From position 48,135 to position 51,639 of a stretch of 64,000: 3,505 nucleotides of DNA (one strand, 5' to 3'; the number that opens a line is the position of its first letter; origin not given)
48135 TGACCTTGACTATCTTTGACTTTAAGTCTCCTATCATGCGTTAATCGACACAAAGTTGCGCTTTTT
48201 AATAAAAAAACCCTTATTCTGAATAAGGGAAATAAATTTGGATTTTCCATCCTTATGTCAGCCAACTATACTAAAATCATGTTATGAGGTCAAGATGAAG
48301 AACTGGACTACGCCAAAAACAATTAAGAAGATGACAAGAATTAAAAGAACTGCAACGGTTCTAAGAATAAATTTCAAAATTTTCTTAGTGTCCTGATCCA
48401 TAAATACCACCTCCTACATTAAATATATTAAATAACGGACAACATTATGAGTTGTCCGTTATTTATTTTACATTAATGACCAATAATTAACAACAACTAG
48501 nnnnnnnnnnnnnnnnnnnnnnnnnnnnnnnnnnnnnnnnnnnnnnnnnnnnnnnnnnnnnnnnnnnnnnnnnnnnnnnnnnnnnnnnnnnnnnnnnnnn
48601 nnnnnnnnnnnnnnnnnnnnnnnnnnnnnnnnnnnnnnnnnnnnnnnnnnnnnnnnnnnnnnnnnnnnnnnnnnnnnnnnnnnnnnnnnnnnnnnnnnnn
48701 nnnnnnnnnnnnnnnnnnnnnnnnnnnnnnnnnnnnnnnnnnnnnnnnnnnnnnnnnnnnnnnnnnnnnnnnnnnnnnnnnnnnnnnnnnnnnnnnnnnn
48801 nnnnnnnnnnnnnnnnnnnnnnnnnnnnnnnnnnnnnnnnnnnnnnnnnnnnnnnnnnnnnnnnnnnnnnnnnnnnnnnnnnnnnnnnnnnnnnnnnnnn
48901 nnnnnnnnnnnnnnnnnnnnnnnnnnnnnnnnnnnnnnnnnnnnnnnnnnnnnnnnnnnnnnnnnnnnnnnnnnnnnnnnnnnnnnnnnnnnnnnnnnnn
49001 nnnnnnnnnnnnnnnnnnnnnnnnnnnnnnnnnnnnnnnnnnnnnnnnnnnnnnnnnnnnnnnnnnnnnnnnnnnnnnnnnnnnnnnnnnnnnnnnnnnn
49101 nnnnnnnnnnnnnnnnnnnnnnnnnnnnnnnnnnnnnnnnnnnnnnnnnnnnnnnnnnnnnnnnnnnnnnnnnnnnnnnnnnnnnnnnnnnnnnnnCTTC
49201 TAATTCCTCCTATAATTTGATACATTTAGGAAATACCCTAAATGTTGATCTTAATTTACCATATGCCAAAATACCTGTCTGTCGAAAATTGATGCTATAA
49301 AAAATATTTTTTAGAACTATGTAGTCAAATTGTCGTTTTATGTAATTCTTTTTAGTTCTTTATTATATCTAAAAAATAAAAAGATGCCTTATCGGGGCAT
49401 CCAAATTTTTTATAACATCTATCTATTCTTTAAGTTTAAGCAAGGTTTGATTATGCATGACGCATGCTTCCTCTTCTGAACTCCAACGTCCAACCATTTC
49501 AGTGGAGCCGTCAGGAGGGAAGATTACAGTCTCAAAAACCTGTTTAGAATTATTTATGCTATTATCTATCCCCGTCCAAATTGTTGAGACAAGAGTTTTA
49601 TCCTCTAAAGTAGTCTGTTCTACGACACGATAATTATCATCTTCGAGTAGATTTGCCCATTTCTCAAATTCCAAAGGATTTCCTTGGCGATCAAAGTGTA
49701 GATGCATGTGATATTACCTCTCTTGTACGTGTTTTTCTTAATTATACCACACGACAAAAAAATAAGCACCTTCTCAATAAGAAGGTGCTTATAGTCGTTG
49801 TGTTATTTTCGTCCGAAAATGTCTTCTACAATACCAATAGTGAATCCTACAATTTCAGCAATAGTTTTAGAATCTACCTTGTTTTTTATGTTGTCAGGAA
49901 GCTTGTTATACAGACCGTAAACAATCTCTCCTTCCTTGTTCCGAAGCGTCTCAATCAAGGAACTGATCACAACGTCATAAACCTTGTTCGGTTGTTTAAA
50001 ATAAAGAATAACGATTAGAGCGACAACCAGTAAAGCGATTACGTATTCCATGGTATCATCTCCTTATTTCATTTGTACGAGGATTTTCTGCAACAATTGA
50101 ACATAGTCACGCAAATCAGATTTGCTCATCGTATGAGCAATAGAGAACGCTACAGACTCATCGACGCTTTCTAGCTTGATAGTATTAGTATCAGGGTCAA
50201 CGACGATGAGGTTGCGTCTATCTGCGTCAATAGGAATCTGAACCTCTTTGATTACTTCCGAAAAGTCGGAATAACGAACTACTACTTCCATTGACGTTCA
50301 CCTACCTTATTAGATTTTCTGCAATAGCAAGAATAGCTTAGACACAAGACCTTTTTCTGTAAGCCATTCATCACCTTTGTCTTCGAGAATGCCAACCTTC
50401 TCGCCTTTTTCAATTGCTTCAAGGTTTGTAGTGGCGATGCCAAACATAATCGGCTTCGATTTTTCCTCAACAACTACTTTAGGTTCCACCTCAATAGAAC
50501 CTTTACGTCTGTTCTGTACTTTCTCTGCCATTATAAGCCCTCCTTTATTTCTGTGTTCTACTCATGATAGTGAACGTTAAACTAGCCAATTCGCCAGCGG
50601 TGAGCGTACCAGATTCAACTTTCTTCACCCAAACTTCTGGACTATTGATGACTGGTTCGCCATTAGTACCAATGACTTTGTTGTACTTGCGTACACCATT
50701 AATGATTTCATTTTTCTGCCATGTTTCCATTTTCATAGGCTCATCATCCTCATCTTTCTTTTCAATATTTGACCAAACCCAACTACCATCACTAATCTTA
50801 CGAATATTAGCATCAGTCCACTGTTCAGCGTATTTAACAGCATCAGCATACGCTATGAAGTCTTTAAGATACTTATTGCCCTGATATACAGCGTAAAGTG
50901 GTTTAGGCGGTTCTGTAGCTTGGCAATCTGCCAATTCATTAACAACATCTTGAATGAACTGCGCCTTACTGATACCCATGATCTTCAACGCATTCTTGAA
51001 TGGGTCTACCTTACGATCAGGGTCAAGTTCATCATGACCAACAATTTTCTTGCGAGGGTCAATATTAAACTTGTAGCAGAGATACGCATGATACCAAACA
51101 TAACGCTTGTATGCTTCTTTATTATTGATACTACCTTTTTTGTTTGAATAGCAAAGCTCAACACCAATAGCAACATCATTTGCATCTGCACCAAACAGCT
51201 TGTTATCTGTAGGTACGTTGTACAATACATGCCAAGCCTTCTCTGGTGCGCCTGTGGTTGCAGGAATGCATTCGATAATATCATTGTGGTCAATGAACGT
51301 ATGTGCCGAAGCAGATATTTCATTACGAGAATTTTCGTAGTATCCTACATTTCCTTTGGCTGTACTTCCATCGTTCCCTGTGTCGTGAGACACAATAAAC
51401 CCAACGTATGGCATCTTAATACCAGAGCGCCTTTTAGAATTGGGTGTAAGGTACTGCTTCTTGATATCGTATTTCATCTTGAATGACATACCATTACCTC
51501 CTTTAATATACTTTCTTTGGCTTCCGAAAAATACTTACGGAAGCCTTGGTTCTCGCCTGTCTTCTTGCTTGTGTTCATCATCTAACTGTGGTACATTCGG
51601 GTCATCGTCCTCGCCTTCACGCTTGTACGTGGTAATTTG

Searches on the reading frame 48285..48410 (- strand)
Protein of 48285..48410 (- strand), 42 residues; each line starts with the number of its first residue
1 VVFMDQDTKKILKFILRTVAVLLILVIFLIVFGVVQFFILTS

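Call 8: search_dna_similar(query=window:48285-48401:-, collection=phages, mode=protein, max_evalue=10, max_rows=30)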
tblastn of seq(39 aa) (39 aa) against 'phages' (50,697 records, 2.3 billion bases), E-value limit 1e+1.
No match.

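Call 10: find_homologous_proteins(query=window:48285-48410:-, max_evalue=10)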
Query seq(42 aa) (42 aa): 1 proteins with E <= 10 among 1 candidates.
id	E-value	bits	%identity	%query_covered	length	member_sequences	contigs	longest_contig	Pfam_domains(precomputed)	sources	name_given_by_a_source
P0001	3.0e-11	59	85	93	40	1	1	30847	-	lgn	-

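Call 11: find_encoding_contigs(protein=window:48285-48401:-, flank=10000)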
Protein seq(39 aa) (39 aa): no gene with exactly this product is on record in the collection.

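Call 13: find_encoding_contigs(protein=P0001, flank=10000)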
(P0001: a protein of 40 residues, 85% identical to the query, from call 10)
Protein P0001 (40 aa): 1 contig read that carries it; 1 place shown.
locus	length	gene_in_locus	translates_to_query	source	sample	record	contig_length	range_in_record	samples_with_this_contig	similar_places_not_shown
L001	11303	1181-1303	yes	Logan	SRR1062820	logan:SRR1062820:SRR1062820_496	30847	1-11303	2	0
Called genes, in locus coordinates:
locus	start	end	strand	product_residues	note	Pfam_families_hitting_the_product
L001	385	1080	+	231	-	-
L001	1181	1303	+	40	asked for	-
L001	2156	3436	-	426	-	PF01381:HTH_3 (weak), PF13443:HTH_26 (weak)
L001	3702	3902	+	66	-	-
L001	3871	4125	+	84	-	PF18765:Polbeta (weak), PF01909:NTP_transf_2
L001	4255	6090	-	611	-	PF02368:Big_2 (faint)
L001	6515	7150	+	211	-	PF04012:PspA_IM30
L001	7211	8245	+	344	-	PF08271:Zn_Ribbon_TF (faint), PF09723:Zn_ribbon_8 (faint)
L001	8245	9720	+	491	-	PF04536:TPM_phosphatase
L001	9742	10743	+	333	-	PF13421:Band_7_1, PF01145:Band_7 (weak), PF13240:Zn_Ribbon_1 (weak), PF13248:Zn_ribbon_3 (weak)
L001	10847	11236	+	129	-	PF00903:Glyoxalase (weak)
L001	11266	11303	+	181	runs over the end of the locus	PF06042:NTP_transf_6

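Call 27: search_protein_representatives(alignment_id=A2)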
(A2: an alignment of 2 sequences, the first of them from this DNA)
Query: 2 sequences, 40 profile positions. Proteins with E-value up to 0.001 (for the whole library): 3; up to 1e-10: 2; up to 1e-30: 0. The best 3 are listed.
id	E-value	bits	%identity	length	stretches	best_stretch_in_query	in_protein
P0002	2.5e-20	88.2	-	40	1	1-40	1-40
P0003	2.1e-12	62.8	-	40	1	2-39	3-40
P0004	1.1e-04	38.1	-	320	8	4-19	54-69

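Call 29: find_encoding_contigs(protein=P0003, flank=6000)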
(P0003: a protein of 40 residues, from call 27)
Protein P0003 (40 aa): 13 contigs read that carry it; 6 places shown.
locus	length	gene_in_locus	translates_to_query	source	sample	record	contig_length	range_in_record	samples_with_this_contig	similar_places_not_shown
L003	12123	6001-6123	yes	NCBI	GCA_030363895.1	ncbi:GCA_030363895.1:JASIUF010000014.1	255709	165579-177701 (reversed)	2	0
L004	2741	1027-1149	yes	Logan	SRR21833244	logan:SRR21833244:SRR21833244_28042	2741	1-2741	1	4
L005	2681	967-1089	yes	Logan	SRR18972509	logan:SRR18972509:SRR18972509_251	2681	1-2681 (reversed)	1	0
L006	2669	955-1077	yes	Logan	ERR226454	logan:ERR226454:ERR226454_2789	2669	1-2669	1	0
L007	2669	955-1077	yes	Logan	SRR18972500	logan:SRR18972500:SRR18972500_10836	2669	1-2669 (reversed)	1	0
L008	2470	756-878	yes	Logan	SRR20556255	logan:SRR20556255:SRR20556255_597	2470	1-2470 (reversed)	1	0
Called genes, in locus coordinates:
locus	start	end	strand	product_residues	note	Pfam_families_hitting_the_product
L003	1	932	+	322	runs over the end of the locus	PF07833:Cu_amine_oxidN1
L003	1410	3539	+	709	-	PF00672:HAMP, PF00015:MCPsignal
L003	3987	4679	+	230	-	-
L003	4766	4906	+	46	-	PF13276:HTH_21 (weak)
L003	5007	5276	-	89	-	-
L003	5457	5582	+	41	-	-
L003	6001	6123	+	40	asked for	-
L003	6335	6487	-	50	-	PF09388:SpoOE-like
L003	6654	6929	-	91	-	-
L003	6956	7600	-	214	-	-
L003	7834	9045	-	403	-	PF01381:HTH_3, PF12844:HTH_19 (weak), PF13413:HTH_25 (faint), PF13443:HTH_26, PF13560:HTH_31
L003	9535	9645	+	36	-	-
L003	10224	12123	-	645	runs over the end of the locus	PF02368:Big_2 (faint)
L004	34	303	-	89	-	-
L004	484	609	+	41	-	-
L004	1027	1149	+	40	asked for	-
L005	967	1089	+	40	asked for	-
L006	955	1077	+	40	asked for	-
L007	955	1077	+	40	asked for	-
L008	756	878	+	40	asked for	-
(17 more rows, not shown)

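Call 30: find_encoding_contigs(protein=P0002, flank=6000)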
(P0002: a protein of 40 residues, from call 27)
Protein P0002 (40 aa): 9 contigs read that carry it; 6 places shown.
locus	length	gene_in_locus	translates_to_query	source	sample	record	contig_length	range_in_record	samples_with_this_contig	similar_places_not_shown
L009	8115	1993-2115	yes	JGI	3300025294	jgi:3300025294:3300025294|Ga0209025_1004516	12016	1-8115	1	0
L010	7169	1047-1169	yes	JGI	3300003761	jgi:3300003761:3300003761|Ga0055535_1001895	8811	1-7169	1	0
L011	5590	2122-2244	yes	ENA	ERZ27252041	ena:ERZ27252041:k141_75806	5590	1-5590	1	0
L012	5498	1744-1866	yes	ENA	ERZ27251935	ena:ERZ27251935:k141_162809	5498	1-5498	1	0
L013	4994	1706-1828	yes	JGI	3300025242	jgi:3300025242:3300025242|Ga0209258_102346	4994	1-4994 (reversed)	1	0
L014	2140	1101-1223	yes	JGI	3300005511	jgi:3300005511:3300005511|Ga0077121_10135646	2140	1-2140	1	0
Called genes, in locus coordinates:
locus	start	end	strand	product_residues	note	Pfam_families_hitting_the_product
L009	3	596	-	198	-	?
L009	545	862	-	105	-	PF01527:HTH_Tnp_1 (weak), PF13518:HTH_28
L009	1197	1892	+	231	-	-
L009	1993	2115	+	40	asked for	-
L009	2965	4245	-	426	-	PF01381:HTH_3 (weak), PF13443:HTH_26 (weak)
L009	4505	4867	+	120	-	PF00583:Acetyltransf_1, PF13508:Acetyltransf_7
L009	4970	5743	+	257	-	PF00797:Acetyltransf_2 (weak)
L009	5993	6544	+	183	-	-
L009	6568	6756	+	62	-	-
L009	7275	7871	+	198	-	-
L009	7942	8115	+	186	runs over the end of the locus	PF14163:SieB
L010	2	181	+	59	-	?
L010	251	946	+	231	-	-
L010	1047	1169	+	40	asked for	-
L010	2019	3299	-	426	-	PF01381:HTH_3 (weak), PF13443:HTH_26 (weak)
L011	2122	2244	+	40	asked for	-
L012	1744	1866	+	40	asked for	-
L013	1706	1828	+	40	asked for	-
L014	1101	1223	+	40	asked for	-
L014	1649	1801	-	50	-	PF09388:SpoOE-like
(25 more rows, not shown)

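Call 35: search_protein_families(library=pfam, proteins=[window:48285-48401:-, P0003, P0002], max_evalue=10)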
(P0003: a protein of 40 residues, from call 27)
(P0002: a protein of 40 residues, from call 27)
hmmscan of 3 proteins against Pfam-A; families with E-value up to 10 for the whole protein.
seq(39 aa): 4 families
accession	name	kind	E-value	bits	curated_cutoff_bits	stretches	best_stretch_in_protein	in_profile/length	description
PF21001.2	YqiJ_N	-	0.018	15.7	23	1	5-34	54-84/116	Inner membrane protein YqiJ, N-terminal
PF12459.13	DltX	-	0.64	10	25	1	6-29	5-28/43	D-Ala-teichoic acid biosynthesis protein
PF07790.16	Pilin_N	-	2.8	9.3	25.2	1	16-37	7-28/78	Archaeal Type IV pilin, N-terminal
PF02416.21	TatA_B_E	-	3.8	7.3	21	1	18-30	6-18/53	mttA/Hcf106 family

P0003 (40 aa): 5 families
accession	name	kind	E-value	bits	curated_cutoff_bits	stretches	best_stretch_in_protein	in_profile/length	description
PF06570.16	DUF1129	-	0.044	13.8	29.1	1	4-37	139-172/207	Protein of unknown function (DUF1129)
PF00957.27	Synaptobrevin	-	0.064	13.5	26.4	1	7-30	65-88/89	Synaptobrevin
PF06365.17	CD34_antigen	-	0.64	10.4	26.3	1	4-39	94-129/204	CD34/Podocalyxin family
PF11857.13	DUF3377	-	0.66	10.4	26.5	1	3-35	20-52/72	Domain of unknown function (DUF3377)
PF02416.21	TatA_B_E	-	4.4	7.1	21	1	19-31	6-18/53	mttA/Hcf106 family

P0002 (40 aa): 7 families
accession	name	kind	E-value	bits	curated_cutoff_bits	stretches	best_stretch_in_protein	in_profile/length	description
PF10661.14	EssA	-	0.2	11.9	24.1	1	3-29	115-141/147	WXG100 protein secretion system (Wss), protein EssA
PF11857.13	DUF3377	-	0.5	10.8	26.5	1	2-34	20-52/72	Domain of unknown function (DUF3377)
PF20485.3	DUF6724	-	0.58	10.5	27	1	1-37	1-35/64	Family of unknown function (DUF6724)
PF22812.1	CR_prot_dom_plant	-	0.85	10.5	34.1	1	7-37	35-65/71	Plant cysteine-rich protein domain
PF06024.17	Orf78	-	1.1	10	29.4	1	13-38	63-88/101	Orf78 (ac78)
PF25305.1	Ig_PDGFR_d4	-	4.7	7.6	27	1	7-36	110-139/140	Platelet-derived growth factor receptor Ig-like domain 4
PF02416.21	TatA_B_E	-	4.8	7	21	1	18-30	6-18/53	mttA/Hcf106 family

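Call 36: search_protein_families(library=phrogs, proteins=[window:48285-48401:-, P0003], max_evalue=1)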
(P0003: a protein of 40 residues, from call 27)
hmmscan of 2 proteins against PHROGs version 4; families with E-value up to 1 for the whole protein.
seq(39 aa): 3 families
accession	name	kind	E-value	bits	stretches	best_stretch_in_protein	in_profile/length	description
phrog_28140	-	unknown function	0.02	16.2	1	2-29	41-68/80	-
phrog_3098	-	unknown function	0.096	13.7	1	6-29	2-25/37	-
phrog_35526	-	unknown function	0.1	13.8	1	6-32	3-29/128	-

P0003 (40 aa): 1 family
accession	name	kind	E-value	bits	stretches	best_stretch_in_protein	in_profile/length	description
phrog_37667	-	unknown function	0.48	11.4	1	2-32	32-61/64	-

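Call 37: search_protein_families(library=ncbifam, proteins=[window:48285-48401:-, P0003], max_evalue=10)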
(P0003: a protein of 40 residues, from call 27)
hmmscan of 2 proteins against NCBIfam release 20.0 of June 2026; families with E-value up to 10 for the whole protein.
seq(39 aa): 3 families
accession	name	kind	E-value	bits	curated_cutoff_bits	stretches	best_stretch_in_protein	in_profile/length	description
NF000471.1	vanY_of_D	exception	0.045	13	625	1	5-35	17-47/354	transpeptidase-like D-Ala-D-Ala carboxypeptidase VanY-D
NF038277.1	accessory_MacP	equivalog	0.12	12.8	45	1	5-29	73-97/98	cell wall synthase accessory phosphoprotein MacP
NF045974.1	conju_CD1108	subfamily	0.6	9.9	100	1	4-33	40-69/190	CD1108 family mobile element protein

P0003 (40 aa): 9 families
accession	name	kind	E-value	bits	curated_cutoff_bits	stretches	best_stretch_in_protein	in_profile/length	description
NF000471.1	vanY_of_D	exception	0.016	14.5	625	1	7-36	18-47/354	transpeptidase-like D-Ala-D-Ala carboxypeptidase VanY-D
NF006283.1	PRK08455.1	equivalog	0.024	14.3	187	1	5-40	11-44/182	flagellar basal body-associated protein FliL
NF004285.1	PRK05696.1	equivalog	0.1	12.3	179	1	4-39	12-43/171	flagellar basal body-associated protein FliL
NF042931.1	SAG1386_EF1546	equivalog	0.39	10.8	80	1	5-35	21-51/158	SAG1386/EF1546 family surface-associated protein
NF038277.1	accessory_MacP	equivalog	0.62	10.5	45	1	5-29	72-96/98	cell wall synthase accessory phosphoprotein MacP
NF047981.1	RC1041_fam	subfamily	2.3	8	90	0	4-24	15-35/57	RC1041 family protein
NF011430.0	PRK14861.1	subfamily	3.7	7.1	62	1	19-31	10-22/61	twin arginine translocase protein A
NF051864.1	ABZJ_00068_fam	equivalog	7.4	6.9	40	0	24-40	3-19/58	ABZJ_00068 family colistin stress protein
NF003393.0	PRK04561.1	equivalog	7.9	6.5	104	1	20-32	10-22/75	twin arginine translocase protein A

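Call 38: list_cluster_members(proteins=[P0003, P0002, P0001, window:48285-48401:-, window:48285-48410:-])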
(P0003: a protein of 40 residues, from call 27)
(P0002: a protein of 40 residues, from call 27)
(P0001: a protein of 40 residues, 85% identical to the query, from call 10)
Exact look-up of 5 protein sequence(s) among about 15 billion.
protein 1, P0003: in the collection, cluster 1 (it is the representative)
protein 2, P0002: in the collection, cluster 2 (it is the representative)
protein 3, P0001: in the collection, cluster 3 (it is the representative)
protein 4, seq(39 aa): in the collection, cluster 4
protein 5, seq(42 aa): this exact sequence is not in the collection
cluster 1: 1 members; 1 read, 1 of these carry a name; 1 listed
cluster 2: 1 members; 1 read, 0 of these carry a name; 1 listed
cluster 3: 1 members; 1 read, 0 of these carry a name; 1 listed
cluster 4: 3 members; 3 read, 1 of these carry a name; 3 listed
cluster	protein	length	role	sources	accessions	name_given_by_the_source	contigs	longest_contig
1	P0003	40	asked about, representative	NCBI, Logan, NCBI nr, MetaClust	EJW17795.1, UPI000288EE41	hypothetical protein PAV_3c02430 [Paenibacillus alvei DSM 29] | status=active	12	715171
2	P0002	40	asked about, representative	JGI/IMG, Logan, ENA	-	-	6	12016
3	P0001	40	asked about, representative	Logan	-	-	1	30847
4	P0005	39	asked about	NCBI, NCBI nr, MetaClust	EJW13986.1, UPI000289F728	hypothetical protein PAV_141p00920 (plasmid) [Paenibacillus alvei DSM 29] | hypothetical protein PAV_141p00920 [Paenibacillus alvei DSM 29] | status=active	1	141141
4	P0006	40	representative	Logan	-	-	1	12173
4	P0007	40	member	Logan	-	-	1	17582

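Call 100: search_protein_families(library=padloc, proteins=[window:48285-48401:-], max_evalue=0.1)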
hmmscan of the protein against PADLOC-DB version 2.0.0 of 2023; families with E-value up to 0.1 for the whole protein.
seq(39 aa): 0 families

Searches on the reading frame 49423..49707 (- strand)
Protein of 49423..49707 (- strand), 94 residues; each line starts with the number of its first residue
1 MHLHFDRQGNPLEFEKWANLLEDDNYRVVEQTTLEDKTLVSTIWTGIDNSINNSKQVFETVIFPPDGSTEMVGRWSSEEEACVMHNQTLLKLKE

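Call 21: search_protein_families(library=pfam, proteins=[window:49423-49707:-], max_evalue=0.01)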
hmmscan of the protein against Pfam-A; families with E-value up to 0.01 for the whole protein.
window:49423-49707:- (94 aa): 0 families

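Call 36: search_protein_families(library=phrogs, proteins=[window:49423-49707:-], max_evalue=1)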
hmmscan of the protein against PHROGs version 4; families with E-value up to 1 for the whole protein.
window:49423-49707:- (94 aa): 1 family
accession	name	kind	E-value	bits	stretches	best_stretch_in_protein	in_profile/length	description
phrog_17892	-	unknown function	0.038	15.2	1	19-56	54-91/108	-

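Call 100: search_protein_families(library=padloc, proteins=[window:49423-49707:-], max_evalue=0.1)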
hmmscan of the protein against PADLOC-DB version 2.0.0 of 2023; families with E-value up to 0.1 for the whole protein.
window:49423-49707:- (94 aa): 0 families

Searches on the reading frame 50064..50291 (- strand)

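Call 21: search_protein_families(library=pfam, proteins=[window:50064-50291:-], max_evalue=0.01)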
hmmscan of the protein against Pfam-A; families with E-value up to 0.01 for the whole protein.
window:50064-50291:- (75 aa): 1 family
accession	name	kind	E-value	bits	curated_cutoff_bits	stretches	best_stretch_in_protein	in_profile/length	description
PF16679.11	CDT1_C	-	0.0068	17.4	25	1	29-71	44-86/96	DNA replication factor Cdt1 C-terminal domain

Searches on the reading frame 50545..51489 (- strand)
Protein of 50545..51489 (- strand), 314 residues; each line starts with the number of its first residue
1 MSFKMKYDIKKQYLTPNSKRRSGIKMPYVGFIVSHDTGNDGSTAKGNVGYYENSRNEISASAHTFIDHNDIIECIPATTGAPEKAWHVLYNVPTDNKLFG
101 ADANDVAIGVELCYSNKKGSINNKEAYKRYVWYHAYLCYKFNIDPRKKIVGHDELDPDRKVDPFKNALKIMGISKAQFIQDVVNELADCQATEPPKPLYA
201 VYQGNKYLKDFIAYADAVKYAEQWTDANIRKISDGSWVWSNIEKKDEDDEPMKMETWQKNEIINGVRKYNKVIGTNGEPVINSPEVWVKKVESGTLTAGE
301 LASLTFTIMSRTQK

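Call 21: search_protein_families(library=pfam, proteins=[window:50545-51489:-], max_evalue=0.01)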
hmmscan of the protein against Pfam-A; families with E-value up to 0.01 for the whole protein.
window:50545-51489:- (314 aa): 1 family
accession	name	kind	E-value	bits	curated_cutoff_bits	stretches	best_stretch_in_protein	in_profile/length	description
PF01510.30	Amidase_2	-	5.1e-18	66.1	26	1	29-163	5-129/131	N-acetylmuramoyl-L-alanine amidase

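Call 23: search_dna_similar(query=window:50545-51489:-, collection=phages, mode=protein, max_rows=10)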
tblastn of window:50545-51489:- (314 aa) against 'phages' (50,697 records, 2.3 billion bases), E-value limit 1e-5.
Records with a match: 127; places in all: 127; records where one place covers at least 80% of the query: 5.
Best place of each record, by identity: 60-80% 2; <60% 125.
By first word of the organism name: Staphylococcus 86; Bacillus 21; Listeria 7; Brevibacillus 5; Agathobaculum 2; Mammaliicoccus 1; Streptococcus 1; Silviavirus 1; Bacteriophage 1; Thermus 1; and 1 more.
By host as written in the record: Staphylococcus aureus 31; - 8; Staphylococcus sp. 6; Listeria monocytogenes 6; Brevibacillus laterosporus 5; Staphylococcus carnosus TM300 5; Bacillus subtilis subsp. subtilis str. 168 5; Staphylococcus aureus (phage propagation strain 47) 4; and 40 more.
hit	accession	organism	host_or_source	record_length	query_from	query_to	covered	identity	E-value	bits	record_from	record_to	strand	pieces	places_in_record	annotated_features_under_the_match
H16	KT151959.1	Brevibacillus phage Sundance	Brevibacillus laterosporus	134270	1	314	100%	68.2%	3e-136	431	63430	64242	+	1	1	putative N-acetylmuramoyl-L-alanine amidase CwlA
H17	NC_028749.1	Brevibacillus phage Sundance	Brevibacillus laterosporus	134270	1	314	100%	68.2%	3e-136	431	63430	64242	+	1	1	endolysin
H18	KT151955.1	Brevibacillus phage Jenst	Brevibacillus laterosporus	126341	1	314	100%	47.5%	1e-78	266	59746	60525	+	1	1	putative N-acetylmuramoyl-L-alanine amidase CwlA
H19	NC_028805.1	Brevibacillus phage Jenst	Brevibacillus laterosporus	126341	1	314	100%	47.5%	1e-78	266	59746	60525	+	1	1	endolysin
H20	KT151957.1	Brevibacillus phage SecTim467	Brevibacillus laterosporus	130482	1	314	100%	47.5%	1e-78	266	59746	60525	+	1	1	putative N-acetlymuramoyl-L-alanine amidase CwlA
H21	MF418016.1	Bacillus phage vB_BceM-HSE3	Bacillus cereus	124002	1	195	62%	53.5%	2e-59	210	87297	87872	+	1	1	N-acetylmuramoyl-L-alanine amidase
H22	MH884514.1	Bacillus phage vB_BpsM-61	Bacillus pseudofirmus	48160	1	182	58%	44.4%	4e-32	132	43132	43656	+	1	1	xlyA: N-acetylmuramoyl-L-alanine amidase precursor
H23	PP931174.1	Mammaliicoccus phage MSShimriz1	Mammaliicoccus sciuri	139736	1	176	56%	44.5%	1e-28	122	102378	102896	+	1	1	endolysin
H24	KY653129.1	Staphylococcus phage IME1365_01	Staphylococcus haemolyticus IME1365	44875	5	175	54%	44.4%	8e-27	116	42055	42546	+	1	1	N-acetylmuramoyl-L-alanine amidase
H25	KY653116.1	Staphylococcus phage IME1318_01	Staphylococcus haemolyticus IME1318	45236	5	175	54%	44.4%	9e-27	116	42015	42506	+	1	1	N-acetylmuramoyl-L-alanine amidase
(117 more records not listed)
